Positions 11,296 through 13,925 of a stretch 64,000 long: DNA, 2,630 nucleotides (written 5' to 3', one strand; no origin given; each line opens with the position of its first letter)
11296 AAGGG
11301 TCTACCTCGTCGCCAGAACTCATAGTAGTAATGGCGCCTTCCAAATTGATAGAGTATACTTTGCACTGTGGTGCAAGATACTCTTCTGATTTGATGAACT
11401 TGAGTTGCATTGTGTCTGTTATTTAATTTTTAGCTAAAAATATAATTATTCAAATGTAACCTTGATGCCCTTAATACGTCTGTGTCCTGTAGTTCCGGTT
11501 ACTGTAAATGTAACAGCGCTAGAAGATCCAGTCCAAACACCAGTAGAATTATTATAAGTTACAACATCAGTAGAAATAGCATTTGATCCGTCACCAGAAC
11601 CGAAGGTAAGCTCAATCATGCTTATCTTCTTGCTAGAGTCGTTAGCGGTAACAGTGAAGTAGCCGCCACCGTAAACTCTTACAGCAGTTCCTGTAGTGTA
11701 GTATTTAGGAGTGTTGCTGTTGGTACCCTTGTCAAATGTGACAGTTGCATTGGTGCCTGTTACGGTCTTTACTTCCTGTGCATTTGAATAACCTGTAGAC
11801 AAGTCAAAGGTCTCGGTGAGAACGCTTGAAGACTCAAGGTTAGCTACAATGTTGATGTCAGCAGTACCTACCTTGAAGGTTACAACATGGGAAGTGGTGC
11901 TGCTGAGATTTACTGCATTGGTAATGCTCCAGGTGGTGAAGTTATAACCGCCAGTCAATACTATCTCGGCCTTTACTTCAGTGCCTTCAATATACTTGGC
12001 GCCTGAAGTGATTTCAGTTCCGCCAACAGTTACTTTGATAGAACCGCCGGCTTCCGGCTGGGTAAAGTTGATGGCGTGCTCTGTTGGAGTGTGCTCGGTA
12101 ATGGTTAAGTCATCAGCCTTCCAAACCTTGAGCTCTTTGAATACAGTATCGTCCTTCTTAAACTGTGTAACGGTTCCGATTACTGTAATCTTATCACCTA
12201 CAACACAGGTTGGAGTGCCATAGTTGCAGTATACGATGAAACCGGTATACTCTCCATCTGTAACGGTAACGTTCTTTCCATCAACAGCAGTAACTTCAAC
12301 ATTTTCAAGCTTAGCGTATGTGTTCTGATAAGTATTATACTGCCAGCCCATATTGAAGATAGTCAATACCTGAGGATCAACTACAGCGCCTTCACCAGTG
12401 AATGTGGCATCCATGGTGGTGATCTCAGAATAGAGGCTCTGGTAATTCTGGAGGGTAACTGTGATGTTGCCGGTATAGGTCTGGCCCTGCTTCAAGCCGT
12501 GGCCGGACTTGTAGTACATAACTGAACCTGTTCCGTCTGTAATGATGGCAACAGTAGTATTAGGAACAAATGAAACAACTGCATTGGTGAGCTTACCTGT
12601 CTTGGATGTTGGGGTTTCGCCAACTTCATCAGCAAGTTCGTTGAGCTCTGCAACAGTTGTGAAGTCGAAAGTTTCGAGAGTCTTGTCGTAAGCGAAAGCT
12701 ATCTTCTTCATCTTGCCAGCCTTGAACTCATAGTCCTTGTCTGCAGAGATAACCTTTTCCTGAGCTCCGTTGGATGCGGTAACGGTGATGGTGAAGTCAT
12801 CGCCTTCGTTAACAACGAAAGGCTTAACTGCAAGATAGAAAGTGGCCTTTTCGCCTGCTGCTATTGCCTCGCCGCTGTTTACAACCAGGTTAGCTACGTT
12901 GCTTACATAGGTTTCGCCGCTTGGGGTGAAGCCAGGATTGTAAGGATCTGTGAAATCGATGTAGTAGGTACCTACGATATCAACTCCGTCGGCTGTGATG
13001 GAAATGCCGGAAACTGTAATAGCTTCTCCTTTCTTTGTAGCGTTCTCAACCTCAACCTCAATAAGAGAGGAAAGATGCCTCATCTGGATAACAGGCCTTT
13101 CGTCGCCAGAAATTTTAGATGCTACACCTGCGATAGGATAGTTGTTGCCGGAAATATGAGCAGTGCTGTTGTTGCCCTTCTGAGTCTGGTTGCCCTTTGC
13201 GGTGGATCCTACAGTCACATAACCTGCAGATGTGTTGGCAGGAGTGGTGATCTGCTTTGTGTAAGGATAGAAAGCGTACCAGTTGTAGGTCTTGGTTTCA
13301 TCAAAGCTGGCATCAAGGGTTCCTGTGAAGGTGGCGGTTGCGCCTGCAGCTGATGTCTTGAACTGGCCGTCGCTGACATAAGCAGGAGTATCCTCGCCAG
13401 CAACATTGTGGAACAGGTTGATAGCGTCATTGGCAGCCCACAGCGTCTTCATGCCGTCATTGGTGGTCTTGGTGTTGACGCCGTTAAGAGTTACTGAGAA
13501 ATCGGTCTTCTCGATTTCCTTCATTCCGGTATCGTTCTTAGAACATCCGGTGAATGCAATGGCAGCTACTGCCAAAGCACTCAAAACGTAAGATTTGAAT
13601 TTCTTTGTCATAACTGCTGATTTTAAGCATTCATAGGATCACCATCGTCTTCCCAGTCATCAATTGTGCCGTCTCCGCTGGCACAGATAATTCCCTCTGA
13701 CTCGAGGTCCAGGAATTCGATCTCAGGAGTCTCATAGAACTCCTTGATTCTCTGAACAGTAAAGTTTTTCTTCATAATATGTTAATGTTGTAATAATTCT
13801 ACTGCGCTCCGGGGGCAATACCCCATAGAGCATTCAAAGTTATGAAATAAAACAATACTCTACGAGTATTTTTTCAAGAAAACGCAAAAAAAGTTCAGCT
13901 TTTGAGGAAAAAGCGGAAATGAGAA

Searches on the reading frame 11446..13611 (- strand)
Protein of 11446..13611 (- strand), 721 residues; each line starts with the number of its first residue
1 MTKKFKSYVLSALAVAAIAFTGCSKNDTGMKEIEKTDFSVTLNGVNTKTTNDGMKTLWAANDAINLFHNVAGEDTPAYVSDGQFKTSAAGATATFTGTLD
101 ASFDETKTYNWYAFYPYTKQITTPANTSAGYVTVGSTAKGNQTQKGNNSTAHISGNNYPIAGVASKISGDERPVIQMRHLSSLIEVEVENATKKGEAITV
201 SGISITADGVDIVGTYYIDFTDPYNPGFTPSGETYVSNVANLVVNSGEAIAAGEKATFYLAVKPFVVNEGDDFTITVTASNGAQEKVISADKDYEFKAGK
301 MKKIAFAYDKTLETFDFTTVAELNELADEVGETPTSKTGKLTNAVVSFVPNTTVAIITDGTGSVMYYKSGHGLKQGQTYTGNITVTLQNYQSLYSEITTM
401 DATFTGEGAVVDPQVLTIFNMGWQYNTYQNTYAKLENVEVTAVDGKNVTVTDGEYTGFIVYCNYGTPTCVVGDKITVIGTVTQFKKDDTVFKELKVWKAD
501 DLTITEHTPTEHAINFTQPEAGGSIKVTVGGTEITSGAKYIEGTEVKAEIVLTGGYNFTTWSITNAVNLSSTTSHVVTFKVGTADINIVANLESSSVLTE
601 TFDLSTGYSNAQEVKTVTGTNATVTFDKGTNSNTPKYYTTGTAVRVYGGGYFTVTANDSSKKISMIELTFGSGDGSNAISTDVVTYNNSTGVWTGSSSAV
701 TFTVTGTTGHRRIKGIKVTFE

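Call 5: search_protein_families(library=pfam, proteins=[window:11446-13611:-], max_evalue=1)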
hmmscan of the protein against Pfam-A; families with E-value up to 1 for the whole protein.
window:11446-13611:- (721 aa): 2 families
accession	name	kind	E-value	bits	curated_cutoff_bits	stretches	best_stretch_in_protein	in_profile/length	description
PF07646.21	Kelch_2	-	0.19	12.2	21.3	0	463-481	2-20/48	Kelch motif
PF22047.1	RecJ_C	-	0.27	12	30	1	241-310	29-95/110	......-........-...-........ exonuclease RecJ C-terminal domain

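Call 7: search_protein_families(library=ncbifam, proteins=[window:11446-13611:-], max_evalue=1)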
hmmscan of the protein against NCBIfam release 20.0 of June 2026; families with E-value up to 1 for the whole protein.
window:11446-13611:- (721 aa): 1 family
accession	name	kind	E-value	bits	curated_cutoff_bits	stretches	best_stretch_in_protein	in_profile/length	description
NF050142.1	PG1828_fam_lipo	equivalog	0.16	12.7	50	1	6-29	2-25/59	PG1828 family lipoprotein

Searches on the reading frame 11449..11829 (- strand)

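Call 14: search_protein_families(library=pfam, proteins=[window:11449-11829:-], max_evalue=10)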
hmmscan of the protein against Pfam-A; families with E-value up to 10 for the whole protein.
seq(127 aa): 3 families
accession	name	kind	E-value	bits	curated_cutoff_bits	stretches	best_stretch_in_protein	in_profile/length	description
PF04619.18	Adhesin_Dr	-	0.0076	16.7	23.6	1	51-111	63-117/139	Dr-family adhesin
PF05215.19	Spiralin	-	0.25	12.3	25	1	43-70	60-75/81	Spiralin domain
PF18938.6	aRib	-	0.66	10.3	27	1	37-69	32-61/71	Atypical Rib domain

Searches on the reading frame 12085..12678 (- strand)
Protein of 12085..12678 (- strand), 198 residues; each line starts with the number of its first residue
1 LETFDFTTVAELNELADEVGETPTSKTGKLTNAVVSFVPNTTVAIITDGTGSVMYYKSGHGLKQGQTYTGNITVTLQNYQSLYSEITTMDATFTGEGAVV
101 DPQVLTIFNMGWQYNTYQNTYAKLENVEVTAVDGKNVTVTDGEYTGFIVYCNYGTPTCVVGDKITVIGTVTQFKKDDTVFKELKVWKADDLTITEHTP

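Call 14: search_protein_families(library=pfam, proteins=[window:12085-12678:-], max_evalue=10)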
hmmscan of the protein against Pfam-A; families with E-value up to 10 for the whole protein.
seq(198 aa): 1 family
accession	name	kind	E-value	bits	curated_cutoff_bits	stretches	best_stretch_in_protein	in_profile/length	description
PF18780.6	HNH_repeat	-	0.15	12.9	26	1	10-26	8-24/54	Homing endonuclease associated repeat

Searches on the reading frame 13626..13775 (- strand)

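Call 7: search_protein_families(library=ncbifam, proteins=[window:13626-13775:-], max_evalue=1)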
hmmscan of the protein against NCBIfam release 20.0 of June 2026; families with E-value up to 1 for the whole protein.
seq(50 aa): 1 family
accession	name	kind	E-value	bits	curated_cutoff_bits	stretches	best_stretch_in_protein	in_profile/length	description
NF002984.0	PRK03708.1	equivalog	0.21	11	326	1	6-39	38-71/277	NAD(+) kinase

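Call 46: search_protein_families(library=pfam, proteins=[window:13626-13775:-], max_evalue=10)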
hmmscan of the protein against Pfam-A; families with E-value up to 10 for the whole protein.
seq(50 aa): 1 family
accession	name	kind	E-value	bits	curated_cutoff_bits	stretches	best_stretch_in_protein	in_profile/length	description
PF00781.29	DAGK_cat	-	0.2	11.7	23.6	1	25-39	55-69/125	Diacylglycerol kinase catalytic domain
